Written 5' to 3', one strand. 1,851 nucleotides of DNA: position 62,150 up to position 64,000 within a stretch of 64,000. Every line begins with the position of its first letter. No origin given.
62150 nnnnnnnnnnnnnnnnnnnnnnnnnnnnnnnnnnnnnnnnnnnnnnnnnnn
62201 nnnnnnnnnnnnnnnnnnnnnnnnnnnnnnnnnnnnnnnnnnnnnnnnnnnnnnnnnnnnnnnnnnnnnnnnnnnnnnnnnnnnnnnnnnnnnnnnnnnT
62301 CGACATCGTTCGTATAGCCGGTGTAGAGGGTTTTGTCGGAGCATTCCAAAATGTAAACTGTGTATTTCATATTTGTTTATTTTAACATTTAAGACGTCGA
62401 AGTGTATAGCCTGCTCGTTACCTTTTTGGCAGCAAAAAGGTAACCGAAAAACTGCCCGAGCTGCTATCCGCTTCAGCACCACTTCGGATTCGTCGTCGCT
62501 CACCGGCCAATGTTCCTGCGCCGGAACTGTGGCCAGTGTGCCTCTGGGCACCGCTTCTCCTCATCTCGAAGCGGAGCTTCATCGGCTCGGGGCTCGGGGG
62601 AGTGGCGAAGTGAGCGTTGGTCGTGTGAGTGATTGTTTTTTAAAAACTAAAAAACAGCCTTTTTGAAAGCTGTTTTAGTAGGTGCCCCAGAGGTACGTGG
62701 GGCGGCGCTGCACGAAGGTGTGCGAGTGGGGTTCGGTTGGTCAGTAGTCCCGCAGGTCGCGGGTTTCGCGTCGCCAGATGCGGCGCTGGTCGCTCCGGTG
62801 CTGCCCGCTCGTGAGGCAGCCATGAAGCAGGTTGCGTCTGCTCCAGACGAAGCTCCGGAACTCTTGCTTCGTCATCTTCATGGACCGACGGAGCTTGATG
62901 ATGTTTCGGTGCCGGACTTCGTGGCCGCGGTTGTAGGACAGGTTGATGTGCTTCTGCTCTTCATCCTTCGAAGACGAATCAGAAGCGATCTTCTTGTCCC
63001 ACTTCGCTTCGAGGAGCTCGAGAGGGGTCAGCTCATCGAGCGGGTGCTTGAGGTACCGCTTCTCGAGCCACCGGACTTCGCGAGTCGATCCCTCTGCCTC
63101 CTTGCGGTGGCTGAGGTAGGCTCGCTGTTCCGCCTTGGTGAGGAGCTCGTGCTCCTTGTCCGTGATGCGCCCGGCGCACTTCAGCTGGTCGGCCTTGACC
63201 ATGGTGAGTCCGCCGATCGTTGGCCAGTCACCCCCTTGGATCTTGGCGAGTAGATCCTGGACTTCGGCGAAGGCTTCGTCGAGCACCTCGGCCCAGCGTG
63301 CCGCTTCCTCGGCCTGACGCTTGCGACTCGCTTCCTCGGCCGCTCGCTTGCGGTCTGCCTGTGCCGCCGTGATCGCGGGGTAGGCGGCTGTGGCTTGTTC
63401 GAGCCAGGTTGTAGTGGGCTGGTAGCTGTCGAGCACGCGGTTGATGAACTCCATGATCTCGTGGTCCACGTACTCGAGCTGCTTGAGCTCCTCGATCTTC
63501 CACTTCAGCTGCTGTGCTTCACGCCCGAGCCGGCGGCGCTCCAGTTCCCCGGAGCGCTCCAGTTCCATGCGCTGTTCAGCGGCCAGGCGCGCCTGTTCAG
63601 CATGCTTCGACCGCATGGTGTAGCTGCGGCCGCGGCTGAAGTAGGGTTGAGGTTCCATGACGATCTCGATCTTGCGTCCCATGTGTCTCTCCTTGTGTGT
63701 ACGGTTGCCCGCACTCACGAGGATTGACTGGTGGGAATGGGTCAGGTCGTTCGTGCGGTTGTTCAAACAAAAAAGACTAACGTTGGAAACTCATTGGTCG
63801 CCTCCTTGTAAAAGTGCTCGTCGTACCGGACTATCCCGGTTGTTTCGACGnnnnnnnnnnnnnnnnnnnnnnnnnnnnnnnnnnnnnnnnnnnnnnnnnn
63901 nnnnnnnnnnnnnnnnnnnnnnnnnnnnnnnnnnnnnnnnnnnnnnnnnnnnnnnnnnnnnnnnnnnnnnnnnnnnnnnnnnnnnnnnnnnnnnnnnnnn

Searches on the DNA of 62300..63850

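Call 42: search_rna_families(source=window, start=62300, end=63850, threshold=evalue, max_evalue=1)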
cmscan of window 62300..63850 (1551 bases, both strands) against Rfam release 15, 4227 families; matches with E-value up to 1: 0.
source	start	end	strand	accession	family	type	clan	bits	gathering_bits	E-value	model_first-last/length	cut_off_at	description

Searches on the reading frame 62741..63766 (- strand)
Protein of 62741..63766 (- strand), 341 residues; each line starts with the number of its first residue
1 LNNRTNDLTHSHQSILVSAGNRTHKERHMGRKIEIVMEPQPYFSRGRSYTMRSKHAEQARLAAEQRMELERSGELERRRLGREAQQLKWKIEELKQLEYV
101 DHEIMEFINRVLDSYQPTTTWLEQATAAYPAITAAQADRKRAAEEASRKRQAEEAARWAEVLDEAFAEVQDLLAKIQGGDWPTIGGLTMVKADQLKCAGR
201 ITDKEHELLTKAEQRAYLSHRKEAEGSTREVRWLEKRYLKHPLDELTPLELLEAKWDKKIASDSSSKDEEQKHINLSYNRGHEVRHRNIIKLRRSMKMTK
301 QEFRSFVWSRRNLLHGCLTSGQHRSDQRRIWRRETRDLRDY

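Call 16: search_protein_families(library=pfam, proteins=[window:62741-63766:-], max_evalue=0.1)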
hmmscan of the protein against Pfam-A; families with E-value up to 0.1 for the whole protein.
window:62741-63766:- (341 aa): 0 families

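Call 45: search_protein_families(library=phrogs, proteins=[window:62741-63766:-], max_evalue=0.1)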
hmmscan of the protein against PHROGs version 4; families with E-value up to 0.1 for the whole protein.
window:62741-63766:- (341 aa): 1 family
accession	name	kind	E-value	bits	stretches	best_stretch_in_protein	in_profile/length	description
phrog_4604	-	unknown function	0.036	15.3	1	100-166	32-97/159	-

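Call 46: search_protein_families(library=ncbifam, proteins=[window:62741-63766:-], max_evalue=0.1)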
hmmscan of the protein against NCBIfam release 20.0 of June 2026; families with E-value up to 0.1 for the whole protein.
window:62741-63766:- (341 aa): 2 families
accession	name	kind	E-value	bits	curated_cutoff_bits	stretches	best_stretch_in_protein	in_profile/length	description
TIGR01063.1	gyrA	equivalog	0.068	11.1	877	0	65-111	417-463/800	DNA topoisomerase (ATP-hydrolyzing) subunit A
NF004043.1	PRK05560.1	equivalog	0.069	11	902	0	63-112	416-465/798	DNA gyrase subunit A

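Call 51: search_dna_similar(query=window:62741-63766:-, collection=phages, mode=protein, max_evalue=0.001)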
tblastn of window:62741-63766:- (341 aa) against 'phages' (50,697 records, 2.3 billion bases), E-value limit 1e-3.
No match.

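Call 62: search_dna_similar(query=window:62741-63682:-, collection=plasmids, mode=protein, max_evalue=0.01)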
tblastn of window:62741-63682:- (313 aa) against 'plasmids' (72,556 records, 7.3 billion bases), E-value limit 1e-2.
No match.

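Call 82: search_solved_structures(query=window:62741-63682:-, max_evalue=0.1)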
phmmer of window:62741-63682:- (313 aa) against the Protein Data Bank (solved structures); distinct sequences matched with E-value up to 0.1: 0.
